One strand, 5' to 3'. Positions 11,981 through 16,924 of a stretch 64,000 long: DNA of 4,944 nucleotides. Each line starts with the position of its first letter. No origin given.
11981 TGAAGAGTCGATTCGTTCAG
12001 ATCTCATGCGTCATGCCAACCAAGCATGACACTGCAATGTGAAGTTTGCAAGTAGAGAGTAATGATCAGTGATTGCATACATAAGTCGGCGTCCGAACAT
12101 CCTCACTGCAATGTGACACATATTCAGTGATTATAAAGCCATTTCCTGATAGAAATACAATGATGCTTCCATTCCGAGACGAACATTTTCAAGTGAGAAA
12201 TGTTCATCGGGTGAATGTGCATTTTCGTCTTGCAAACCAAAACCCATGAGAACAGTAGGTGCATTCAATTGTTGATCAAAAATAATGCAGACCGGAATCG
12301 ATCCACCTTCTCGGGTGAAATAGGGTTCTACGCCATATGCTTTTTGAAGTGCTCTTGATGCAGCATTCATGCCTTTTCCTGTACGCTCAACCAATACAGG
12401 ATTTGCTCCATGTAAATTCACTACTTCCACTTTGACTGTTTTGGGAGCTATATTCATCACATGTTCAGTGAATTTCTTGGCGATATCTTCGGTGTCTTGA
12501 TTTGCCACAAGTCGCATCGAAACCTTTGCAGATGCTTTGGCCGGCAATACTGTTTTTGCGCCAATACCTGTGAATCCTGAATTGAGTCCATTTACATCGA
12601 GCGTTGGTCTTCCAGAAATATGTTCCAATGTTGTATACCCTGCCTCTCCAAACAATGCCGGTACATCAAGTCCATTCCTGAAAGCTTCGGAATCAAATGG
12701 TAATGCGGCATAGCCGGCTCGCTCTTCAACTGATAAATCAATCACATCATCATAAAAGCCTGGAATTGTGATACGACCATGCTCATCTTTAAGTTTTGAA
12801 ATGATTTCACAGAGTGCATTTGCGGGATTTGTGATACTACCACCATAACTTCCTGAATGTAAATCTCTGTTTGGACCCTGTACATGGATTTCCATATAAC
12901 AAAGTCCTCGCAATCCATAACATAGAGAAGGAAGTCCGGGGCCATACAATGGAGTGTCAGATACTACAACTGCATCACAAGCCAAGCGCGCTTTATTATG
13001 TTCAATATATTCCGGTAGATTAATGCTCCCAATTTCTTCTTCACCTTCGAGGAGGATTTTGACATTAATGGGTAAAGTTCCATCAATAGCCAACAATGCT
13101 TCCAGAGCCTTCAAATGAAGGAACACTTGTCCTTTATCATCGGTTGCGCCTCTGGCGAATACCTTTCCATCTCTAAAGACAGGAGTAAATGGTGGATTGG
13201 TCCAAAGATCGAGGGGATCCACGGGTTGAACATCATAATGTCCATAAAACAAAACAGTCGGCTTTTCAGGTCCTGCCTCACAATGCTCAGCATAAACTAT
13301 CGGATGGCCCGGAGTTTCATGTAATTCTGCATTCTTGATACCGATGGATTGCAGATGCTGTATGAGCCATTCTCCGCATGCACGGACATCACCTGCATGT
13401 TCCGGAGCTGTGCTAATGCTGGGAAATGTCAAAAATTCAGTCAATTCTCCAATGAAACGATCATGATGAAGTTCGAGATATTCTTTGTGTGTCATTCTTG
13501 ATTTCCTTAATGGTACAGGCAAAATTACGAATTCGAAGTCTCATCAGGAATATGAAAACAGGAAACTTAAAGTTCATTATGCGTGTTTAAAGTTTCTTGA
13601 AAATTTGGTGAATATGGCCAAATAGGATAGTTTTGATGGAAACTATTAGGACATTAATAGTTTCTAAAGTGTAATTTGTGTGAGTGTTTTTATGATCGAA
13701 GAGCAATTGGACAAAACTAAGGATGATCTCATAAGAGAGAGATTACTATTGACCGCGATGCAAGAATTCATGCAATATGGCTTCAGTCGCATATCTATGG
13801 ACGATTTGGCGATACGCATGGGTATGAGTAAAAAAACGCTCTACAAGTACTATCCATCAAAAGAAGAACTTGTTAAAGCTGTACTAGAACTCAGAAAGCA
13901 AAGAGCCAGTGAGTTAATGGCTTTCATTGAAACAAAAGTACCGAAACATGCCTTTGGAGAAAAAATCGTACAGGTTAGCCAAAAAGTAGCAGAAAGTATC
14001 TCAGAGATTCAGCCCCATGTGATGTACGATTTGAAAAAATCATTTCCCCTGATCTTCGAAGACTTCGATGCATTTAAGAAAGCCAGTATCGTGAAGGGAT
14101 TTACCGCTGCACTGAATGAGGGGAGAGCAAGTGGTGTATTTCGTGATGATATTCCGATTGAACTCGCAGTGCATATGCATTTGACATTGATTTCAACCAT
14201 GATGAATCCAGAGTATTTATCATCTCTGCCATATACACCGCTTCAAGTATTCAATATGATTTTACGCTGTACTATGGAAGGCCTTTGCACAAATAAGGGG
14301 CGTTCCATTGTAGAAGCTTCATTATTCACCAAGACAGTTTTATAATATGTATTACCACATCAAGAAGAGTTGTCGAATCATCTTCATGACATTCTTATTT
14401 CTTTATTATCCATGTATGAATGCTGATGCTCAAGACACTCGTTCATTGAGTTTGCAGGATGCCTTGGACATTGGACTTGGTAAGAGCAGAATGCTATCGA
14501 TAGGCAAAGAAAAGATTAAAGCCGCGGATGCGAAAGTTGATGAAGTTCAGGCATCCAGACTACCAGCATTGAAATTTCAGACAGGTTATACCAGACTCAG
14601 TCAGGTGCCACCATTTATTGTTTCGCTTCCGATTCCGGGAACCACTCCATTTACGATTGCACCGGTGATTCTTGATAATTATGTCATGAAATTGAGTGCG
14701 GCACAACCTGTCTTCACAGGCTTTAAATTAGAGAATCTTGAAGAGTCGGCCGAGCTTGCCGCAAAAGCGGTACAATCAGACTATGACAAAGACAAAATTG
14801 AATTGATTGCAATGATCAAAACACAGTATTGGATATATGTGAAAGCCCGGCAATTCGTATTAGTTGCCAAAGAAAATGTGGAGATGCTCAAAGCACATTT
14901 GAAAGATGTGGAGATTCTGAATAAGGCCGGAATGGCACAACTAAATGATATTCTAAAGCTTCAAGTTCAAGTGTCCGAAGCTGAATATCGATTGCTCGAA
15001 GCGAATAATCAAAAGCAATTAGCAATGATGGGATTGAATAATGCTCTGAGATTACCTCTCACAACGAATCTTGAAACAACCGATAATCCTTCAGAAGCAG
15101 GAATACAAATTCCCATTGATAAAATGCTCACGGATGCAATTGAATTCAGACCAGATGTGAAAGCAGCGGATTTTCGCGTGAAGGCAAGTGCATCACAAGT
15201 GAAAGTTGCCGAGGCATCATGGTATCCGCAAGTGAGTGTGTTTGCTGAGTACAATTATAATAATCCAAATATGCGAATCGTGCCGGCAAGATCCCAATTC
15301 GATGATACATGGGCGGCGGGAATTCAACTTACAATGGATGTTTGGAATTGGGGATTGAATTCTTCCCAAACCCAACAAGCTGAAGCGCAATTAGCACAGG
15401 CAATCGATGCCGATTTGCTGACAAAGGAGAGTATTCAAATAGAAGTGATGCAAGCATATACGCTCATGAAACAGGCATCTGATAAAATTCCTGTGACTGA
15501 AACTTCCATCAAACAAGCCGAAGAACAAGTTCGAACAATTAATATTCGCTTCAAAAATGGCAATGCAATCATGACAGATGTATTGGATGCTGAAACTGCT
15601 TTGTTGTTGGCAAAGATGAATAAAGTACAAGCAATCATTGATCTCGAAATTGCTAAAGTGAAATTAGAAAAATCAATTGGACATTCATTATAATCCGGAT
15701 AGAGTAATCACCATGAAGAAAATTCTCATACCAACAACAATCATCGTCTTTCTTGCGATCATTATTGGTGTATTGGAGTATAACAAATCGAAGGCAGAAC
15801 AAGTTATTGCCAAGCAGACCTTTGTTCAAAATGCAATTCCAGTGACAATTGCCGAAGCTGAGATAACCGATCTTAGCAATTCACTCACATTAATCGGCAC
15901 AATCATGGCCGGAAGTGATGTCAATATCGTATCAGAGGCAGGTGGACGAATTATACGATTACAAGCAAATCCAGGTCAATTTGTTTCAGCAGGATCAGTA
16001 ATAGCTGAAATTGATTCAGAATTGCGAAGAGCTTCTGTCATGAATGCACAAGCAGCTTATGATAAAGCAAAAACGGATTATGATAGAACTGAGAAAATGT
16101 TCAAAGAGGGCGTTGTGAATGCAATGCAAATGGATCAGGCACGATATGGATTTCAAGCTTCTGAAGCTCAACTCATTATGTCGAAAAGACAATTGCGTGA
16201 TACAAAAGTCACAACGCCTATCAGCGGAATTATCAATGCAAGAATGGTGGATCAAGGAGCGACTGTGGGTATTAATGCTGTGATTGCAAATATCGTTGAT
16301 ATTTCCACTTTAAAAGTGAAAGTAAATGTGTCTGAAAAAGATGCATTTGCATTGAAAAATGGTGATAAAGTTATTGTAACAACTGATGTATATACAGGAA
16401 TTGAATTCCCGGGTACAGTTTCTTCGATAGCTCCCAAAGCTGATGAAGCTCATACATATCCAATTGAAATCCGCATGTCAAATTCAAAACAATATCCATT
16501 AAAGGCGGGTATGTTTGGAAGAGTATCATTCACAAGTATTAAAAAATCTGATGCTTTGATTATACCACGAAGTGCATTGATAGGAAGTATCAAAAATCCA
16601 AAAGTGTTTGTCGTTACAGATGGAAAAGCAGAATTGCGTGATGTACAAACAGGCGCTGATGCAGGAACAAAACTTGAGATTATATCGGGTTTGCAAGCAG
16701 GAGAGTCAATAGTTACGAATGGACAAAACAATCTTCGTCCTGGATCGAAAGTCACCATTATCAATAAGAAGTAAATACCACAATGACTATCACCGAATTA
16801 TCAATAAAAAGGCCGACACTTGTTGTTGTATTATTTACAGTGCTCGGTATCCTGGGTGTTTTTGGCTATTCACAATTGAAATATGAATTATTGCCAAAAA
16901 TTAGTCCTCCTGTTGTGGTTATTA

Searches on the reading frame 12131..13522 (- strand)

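Call 40: search_protein_families(library=pfam, proteins=[window:12131-13522:-], max_evalue=0.00001)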
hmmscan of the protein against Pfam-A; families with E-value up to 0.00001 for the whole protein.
window:12131-13522:- (463 aa): 2 families
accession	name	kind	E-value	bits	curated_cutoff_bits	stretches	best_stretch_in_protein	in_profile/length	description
PF01546.33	Peptidase_M20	-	2.3e-31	109.8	24.6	1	91-454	1-200/206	Peptidase family M20/M25/M40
PF07687.19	M20_dimer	-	1.8e-18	66.9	21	1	202-362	1-106/107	Peptidase dimerisation domain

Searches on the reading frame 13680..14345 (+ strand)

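Call 40: search_protein_families(library=pfam, proteins=[window:13680-14345:+], max_evalue=0.00001)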
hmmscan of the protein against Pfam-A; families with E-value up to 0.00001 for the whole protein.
window:13680-14345:+ (221 aa): 1 family
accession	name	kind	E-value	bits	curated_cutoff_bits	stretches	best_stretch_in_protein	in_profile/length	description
PF00440.29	TetR_N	-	2.2e-13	50.2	24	1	23-68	2-47/47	Bacterial regulatory proteins, tetR family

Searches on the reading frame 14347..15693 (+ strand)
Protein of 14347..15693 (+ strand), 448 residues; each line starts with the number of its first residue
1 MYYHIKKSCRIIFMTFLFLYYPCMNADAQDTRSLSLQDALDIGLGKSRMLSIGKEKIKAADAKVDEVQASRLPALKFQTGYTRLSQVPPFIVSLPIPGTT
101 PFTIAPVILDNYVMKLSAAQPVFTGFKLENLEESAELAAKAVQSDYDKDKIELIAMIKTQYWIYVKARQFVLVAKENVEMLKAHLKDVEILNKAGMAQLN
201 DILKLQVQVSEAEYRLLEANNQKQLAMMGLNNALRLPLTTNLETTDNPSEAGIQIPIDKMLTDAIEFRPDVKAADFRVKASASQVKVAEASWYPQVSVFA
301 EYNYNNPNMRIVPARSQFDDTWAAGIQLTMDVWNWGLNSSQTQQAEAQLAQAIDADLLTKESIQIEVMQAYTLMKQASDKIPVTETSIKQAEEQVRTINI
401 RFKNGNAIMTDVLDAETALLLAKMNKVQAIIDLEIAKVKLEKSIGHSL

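Call 8: search_protein_families(library=pfam, proteins=[window:14347-15693:+], max_evalue=0.001)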
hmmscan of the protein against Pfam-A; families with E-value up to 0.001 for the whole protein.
window:14347-15693:+ (448 aa): 1 family
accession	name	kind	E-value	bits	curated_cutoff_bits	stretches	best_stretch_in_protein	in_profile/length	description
PF02321.23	OEP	-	8.1e-57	192.5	22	2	258-445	2-187/187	Outer membrane efflux protein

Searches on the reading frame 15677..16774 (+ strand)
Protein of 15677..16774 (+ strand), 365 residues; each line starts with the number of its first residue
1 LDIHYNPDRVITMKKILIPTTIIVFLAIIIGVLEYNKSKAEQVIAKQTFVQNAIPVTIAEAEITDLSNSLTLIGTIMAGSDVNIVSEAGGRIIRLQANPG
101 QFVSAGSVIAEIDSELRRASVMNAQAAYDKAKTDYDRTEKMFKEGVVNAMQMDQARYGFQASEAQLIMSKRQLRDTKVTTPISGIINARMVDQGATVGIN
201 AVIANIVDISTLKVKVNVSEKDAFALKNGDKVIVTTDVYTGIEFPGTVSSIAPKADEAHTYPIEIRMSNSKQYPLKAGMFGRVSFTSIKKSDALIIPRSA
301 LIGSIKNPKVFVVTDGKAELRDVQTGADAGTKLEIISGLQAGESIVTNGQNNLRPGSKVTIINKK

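Call 8: search_protein_families(library=pfam, proteins=[window:15677-16774:+], max_evalue=0.001)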
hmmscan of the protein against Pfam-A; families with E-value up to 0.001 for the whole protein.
window:15677-16774:+ (365 aa): 2 families
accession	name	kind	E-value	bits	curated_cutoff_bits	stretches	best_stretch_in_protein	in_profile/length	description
PF16576.10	HlyD_D23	-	1.5e-24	86.9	30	1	66-280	2-213/214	Barrel-sandwich domain of CusB or HlyD membrane-fusion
PF13437.12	HlyD_3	-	4.9e-19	69.5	22.2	1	178-278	2-106/106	HlyD family secretion protein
